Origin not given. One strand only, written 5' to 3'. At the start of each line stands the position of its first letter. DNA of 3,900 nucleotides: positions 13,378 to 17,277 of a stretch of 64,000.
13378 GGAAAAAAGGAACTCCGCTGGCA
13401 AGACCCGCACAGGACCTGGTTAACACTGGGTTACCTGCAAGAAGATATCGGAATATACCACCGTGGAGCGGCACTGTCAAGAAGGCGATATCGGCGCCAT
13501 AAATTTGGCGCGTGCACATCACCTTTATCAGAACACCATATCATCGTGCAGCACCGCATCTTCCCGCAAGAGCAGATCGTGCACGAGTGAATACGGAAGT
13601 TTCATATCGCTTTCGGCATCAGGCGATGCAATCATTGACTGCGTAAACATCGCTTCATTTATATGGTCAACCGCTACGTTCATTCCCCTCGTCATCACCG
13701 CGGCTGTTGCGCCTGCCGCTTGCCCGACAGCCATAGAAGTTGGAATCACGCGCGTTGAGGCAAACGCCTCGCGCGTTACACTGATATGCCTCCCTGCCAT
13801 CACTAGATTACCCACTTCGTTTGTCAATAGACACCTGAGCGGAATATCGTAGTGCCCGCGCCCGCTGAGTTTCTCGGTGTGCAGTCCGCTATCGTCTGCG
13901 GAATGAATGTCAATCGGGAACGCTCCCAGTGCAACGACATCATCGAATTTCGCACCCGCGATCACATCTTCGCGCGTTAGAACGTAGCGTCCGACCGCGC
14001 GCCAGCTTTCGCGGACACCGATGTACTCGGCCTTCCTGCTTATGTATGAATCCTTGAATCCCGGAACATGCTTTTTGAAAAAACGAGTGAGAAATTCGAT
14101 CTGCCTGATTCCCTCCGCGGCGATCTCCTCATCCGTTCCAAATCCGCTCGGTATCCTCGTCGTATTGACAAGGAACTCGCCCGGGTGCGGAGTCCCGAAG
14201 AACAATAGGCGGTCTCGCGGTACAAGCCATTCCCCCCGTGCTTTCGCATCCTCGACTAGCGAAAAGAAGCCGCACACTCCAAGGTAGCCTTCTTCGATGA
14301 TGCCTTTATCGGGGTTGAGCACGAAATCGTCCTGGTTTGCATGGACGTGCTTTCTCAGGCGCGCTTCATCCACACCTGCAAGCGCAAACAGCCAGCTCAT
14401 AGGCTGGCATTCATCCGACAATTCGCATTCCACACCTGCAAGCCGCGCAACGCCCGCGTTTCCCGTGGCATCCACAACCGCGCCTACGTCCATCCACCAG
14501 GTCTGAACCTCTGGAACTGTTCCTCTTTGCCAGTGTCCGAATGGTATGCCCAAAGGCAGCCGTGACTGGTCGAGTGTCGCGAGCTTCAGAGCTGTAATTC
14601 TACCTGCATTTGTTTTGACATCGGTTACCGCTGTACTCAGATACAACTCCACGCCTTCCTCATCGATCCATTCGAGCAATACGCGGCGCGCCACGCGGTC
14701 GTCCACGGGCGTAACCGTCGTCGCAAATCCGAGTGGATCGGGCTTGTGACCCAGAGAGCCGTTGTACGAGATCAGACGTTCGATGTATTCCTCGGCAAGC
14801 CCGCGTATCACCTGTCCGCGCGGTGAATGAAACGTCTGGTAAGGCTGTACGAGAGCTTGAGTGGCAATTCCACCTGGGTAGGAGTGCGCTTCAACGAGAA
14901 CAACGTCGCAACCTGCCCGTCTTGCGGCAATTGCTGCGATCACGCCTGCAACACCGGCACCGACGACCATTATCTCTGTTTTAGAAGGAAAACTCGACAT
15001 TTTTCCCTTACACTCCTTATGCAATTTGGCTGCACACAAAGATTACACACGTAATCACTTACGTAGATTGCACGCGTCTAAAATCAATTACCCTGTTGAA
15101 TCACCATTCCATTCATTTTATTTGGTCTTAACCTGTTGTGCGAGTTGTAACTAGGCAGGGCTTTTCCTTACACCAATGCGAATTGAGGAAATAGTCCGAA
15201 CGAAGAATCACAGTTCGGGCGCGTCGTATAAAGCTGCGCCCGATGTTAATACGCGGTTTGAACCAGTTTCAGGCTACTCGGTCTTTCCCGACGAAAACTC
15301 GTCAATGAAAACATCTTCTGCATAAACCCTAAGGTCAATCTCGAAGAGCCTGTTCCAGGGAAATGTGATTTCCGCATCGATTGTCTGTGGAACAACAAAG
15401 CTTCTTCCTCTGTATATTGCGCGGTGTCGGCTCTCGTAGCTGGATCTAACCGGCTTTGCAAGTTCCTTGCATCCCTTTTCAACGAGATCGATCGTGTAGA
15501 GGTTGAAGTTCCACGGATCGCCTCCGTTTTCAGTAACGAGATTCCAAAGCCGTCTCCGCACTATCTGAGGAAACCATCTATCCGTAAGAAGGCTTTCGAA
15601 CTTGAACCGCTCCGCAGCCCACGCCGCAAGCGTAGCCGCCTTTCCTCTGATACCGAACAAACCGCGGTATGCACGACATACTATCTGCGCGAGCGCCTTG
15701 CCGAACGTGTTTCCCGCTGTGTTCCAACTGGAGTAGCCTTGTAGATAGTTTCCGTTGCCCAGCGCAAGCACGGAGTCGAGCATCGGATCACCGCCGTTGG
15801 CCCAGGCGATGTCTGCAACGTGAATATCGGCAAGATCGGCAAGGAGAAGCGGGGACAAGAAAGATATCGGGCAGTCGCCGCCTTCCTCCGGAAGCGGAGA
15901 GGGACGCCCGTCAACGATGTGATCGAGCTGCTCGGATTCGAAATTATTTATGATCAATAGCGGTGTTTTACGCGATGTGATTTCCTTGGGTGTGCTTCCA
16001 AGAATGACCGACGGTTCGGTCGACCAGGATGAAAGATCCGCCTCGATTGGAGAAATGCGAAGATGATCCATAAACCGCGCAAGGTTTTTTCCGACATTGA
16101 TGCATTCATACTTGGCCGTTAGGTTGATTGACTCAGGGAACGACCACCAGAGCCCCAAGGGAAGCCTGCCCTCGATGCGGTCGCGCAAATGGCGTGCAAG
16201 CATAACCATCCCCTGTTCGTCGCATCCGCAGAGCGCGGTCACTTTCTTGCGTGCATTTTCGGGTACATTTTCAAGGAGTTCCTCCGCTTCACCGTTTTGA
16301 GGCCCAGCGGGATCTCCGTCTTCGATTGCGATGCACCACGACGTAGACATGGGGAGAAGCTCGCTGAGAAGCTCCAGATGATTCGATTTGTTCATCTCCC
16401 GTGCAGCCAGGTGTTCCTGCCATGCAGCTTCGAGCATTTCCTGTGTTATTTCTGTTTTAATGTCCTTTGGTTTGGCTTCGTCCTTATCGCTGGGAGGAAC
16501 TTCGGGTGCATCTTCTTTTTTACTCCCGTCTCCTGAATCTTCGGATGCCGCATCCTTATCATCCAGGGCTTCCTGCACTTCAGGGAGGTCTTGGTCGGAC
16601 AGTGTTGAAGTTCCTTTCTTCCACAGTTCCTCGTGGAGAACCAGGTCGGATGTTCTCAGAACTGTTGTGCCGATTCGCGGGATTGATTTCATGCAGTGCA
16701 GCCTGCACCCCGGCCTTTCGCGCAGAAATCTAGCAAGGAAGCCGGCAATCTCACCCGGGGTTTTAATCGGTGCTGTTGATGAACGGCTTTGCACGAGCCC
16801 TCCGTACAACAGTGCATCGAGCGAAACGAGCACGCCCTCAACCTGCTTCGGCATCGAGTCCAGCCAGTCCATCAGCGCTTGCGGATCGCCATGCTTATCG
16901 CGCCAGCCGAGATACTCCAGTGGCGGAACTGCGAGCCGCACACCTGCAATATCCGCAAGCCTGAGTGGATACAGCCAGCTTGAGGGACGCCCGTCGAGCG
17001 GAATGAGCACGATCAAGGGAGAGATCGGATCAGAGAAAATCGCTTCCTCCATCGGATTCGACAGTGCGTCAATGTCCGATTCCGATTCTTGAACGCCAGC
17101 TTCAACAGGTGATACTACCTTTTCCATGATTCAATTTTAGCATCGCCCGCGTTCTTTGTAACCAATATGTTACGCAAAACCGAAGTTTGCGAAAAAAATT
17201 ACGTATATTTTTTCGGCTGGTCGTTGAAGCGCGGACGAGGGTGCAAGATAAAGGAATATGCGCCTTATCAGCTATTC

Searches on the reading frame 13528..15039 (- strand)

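Call 19: search_protein_families(library=pfam, max_evalue=0.00001, proteins=[window:13528-15039:-])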
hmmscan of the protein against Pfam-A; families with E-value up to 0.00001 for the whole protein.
window:13528-15039:- (503 aa): 7 families
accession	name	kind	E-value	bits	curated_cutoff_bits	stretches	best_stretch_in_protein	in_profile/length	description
PF12831.13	FAD_oxidored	-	3.2e-89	300.6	27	2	187-451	139-399/416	FAD dependent oxidoreductase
PF01266.30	DAO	-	1.9e-08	34.7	27.9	1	23-57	2-36/353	FAD dependent oxidoreductase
PF07992.20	Pyr_redox_2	-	4e-08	33.5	26.1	0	22-65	2-48/291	Pyridine nucleotide-disulphide oxidoreductase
PF13450.12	NAD_binding_8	-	7.7e-08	33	21.9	1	25-61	1-37/68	NAD(P)-binding Rossmann-like domain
PF00070.33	Pyr_redox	-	3.4e-07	31.1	22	0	23-56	2-35/82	Pyridine nucleotide-disulphide oxidoreductase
PF01134.28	GIDA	-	7.5e-06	25.7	22.1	0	23-51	2-29/391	Glucose inhibited division protein A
PF03486.20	HI0933_like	-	7.9e-06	25.9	50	0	22-55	2-35/244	HI0933-like protein Rossmann domain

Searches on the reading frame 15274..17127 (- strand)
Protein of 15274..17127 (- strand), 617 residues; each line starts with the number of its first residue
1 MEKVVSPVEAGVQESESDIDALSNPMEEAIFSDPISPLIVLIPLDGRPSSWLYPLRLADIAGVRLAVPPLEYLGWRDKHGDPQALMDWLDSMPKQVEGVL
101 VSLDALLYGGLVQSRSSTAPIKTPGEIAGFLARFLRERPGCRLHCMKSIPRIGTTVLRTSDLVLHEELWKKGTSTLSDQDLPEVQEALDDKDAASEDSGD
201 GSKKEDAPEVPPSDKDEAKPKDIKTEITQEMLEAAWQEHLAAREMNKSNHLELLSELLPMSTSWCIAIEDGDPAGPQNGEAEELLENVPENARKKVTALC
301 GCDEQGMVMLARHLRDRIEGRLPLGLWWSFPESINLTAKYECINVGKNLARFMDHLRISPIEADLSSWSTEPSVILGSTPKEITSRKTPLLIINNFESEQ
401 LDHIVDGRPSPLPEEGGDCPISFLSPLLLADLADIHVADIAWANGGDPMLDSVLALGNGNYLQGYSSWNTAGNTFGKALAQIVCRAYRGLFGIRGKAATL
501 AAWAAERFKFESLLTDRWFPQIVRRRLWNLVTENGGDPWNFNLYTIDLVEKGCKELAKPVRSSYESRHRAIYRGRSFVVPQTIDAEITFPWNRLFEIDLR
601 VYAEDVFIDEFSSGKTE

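Call 19: search_protein_families(library=pfam, max_evalue=0.00001, proteins=[window:15274-17127:-])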
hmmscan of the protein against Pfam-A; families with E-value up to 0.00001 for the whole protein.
window:15274-17127:- (617 aa): 1 family
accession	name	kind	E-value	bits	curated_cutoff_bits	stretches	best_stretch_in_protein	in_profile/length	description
PF13552.11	DUF4127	-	2.8e-63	214.6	27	1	39-599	1-488/489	Protein of unknown function (DUF4127)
